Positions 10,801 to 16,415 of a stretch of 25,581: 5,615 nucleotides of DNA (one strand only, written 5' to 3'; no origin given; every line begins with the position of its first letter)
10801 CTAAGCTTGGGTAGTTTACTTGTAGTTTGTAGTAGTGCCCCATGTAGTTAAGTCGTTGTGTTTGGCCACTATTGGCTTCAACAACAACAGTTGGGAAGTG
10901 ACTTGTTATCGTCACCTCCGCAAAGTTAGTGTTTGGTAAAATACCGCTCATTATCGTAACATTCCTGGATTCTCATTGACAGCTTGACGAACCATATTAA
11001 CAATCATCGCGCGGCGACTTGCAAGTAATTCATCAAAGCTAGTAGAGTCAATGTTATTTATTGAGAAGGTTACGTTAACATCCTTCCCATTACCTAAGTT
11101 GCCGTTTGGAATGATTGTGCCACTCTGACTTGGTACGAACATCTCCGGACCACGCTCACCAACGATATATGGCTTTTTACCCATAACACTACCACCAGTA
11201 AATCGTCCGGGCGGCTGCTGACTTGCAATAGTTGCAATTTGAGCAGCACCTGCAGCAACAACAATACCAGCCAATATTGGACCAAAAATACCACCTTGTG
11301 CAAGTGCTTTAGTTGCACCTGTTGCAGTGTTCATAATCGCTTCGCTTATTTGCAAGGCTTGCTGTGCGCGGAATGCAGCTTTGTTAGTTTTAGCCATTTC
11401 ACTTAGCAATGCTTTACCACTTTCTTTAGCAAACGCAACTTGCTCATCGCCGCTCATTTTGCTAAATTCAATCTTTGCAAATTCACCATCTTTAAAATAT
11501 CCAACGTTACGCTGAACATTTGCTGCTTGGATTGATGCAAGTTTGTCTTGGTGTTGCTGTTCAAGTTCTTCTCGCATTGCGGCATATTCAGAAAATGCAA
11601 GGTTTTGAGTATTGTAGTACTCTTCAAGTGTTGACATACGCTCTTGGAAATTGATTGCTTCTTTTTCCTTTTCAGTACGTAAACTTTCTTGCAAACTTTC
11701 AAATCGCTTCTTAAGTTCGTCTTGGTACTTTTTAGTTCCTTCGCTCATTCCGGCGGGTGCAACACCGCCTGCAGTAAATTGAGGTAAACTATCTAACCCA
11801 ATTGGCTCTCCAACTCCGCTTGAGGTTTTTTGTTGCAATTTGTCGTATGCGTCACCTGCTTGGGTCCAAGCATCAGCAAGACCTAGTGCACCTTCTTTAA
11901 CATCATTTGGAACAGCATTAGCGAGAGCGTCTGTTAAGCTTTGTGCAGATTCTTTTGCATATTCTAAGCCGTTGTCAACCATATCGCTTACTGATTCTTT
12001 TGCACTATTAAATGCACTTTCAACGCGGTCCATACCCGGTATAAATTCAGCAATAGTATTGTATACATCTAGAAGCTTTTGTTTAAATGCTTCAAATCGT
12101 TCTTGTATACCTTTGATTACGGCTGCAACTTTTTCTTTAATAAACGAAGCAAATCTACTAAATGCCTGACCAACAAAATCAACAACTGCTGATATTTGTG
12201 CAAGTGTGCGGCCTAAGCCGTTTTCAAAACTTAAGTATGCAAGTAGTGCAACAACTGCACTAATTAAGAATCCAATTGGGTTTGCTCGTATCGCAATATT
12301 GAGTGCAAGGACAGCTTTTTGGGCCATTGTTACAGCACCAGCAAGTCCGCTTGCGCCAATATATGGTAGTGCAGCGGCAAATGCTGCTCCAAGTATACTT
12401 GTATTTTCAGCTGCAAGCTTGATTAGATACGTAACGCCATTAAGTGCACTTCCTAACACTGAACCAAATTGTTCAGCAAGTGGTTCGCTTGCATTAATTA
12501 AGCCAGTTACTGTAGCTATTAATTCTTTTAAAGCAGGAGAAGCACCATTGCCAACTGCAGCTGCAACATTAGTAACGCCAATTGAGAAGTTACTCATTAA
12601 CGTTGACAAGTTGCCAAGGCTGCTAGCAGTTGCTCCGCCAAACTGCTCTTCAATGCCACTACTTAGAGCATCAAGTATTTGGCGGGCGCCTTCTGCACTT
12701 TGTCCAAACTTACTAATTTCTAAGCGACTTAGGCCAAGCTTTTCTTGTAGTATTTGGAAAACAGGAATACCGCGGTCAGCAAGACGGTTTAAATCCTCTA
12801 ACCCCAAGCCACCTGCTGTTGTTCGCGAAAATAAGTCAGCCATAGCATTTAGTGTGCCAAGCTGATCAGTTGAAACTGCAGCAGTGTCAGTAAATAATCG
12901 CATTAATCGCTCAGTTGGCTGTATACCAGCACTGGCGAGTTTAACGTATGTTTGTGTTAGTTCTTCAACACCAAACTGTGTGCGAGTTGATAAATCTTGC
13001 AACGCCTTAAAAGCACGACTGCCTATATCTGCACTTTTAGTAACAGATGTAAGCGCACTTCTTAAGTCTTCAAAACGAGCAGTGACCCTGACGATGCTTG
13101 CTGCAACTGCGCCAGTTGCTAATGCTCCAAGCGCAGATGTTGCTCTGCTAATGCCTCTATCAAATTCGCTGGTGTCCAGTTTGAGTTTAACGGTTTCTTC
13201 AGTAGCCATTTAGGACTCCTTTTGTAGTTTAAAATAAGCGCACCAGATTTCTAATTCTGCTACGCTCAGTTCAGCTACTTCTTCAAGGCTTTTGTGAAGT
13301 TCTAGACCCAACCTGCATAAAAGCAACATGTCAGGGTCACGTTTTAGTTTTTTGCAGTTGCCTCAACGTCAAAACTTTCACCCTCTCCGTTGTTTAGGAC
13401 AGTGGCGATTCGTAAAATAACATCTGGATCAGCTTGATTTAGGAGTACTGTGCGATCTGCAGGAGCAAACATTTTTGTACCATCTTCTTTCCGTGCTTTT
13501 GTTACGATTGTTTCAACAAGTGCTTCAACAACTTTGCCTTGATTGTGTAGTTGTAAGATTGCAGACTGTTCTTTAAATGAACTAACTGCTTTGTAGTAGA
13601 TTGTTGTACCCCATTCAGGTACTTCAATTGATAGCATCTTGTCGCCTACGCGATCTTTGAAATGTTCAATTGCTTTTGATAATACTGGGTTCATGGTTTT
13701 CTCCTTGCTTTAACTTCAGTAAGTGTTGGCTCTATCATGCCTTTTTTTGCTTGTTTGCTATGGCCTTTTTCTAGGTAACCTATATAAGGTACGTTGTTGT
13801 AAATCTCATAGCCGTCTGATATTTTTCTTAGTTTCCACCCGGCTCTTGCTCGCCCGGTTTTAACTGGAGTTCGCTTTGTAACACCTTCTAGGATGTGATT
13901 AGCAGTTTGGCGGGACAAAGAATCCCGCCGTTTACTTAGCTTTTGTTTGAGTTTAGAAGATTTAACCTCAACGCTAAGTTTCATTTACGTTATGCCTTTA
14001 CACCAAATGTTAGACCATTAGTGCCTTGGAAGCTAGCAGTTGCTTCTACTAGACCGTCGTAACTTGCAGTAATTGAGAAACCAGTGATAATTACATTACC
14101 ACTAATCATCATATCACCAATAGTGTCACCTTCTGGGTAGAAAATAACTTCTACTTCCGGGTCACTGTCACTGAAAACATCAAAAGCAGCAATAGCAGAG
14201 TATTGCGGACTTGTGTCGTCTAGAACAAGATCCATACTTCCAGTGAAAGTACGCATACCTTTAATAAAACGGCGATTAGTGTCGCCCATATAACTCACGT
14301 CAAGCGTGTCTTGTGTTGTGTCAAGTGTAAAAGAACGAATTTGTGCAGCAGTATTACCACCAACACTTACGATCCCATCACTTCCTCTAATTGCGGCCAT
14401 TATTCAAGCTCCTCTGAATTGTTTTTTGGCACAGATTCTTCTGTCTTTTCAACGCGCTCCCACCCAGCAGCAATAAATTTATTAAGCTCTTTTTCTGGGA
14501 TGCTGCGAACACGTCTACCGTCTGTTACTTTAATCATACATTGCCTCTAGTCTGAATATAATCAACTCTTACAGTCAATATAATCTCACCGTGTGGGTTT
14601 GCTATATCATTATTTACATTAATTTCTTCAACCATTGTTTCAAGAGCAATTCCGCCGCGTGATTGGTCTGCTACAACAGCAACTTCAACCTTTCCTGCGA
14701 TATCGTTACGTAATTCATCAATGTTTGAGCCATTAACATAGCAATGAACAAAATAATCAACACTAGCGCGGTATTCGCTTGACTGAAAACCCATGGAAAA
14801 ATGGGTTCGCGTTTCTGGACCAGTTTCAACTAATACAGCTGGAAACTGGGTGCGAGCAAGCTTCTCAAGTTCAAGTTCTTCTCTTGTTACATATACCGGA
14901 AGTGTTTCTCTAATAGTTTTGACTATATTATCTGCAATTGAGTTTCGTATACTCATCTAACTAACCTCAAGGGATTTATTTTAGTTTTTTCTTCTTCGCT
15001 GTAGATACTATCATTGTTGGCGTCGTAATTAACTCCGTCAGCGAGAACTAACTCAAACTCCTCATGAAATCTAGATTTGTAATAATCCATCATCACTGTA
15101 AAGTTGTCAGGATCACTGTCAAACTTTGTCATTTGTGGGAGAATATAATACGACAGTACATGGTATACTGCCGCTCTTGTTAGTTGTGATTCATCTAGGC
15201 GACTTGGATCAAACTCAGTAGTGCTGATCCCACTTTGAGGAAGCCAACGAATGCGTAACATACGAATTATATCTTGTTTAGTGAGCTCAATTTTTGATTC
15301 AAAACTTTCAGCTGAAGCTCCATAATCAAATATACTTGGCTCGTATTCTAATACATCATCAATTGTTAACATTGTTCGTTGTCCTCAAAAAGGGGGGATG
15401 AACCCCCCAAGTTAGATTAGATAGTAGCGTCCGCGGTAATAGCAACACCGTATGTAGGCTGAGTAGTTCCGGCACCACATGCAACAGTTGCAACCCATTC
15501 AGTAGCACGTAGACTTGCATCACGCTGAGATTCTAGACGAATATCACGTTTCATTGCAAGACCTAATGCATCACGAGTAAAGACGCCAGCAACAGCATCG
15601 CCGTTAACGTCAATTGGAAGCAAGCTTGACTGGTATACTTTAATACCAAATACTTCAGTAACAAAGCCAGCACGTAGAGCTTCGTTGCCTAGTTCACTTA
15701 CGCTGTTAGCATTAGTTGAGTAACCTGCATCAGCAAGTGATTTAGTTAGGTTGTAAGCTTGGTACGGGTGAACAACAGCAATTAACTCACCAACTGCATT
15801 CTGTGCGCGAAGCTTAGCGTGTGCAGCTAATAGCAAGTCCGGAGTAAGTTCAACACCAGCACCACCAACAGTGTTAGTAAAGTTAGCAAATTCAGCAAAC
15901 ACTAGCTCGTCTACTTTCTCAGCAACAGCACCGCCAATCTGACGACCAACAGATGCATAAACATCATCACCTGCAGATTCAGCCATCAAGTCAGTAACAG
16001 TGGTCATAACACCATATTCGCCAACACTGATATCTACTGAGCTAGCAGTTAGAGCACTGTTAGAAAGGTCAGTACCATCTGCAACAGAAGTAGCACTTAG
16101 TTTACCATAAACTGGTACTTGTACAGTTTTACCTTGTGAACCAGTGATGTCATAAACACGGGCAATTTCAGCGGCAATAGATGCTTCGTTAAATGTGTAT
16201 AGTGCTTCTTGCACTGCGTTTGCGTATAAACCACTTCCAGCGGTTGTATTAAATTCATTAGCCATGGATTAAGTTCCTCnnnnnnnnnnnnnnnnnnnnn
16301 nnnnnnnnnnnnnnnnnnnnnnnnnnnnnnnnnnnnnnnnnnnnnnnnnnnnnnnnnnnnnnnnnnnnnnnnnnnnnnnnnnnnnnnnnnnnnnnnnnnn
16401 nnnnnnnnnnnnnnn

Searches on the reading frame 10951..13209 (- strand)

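Call 15: search_protein_families(library=phrogs, proteins=[window:10951-13209:-], max_evalue=0.001)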
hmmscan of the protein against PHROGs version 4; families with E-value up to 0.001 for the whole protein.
window:10951-13209:- (752 aa): 13 families
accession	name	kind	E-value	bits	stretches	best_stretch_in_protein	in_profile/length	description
phrog_3336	-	tail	4.8e-29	102.6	2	18-505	66-551/1051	tail length tape measure protein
phrog_1538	-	tail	2.6e-17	63.8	1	496-749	520-801/811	tail length tape measure protein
phrog_9483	-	tail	3.1e-15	56.7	1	480-673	405-592/657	tail length tape measure protein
phrog_30701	-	unknown function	5.6e-14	53.3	1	645-744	90-186/188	-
phrog_1506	-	tail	9.7e-14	51.4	1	495-673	1014-1180/1269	tail length tape measure protein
phrog_16017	-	unknown function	2.8e-12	46.3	1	34-234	247-449/1234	-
phrog_971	-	lysis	2.5e-09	37.4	2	25-159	132-272/1338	endolysin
phrog_1716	-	tail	2.7e-07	30.5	1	30-629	86-645/943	tail length tape measure protein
phrog_2335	-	tail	1.4e-06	27.5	1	23-652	474-1137/1536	tail length tape measure protein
phrog_5062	-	tail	2.2e-05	24.5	0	671-712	656-697/753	tail length tape measure protein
phrog_26804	-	unknown function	6.2e-05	21.9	1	19-132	128-241/1066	-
phrog_25337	-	tail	0.00038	19.2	1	616-667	1240-1292/1456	tail length tape measure protein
phrog_9959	-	tail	0.00052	18.6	1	22-167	54-199/1708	tail length tape measure protein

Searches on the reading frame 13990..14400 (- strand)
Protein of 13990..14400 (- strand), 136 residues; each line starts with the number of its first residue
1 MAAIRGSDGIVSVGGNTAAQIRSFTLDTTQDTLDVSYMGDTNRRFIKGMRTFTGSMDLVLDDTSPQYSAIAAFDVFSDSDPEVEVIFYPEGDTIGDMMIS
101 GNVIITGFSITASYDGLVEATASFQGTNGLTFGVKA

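Call 36: search_protein_families(library=pfam, proteins=[window:13990-14400:-], max_evalue=0.01)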
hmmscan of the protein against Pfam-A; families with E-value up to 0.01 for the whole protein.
window:13990-14400:- (136 aa): 1 family
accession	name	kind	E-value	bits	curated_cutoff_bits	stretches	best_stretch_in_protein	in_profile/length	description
PF18906.5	Phage_tube_2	-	0.00048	20.3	27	0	6-69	159-222/266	Phage tail tube protein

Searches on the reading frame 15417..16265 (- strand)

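Call 15: search_protein_families(library=phrogs, proteins=[window:15417-16265:-], max_evalue=0.001)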
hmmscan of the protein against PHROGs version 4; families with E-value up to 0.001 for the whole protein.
window:15417-16265:- (282 aa): 4 families
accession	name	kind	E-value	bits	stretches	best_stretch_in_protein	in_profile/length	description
phrog_267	-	head and packaging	3.3e-24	86.8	1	24-281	52-328/410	major head protein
phrog_544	-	head and packaging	1.3e-22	81.5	1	32-280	32-275/282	major head protein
phrog_283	-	head and packaging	2.3e-11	44.7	1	42-226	39-226/385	major head protein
phrog_1357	-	head and packaging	2.9e-07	30.8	1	26-174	46-223/356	major head protein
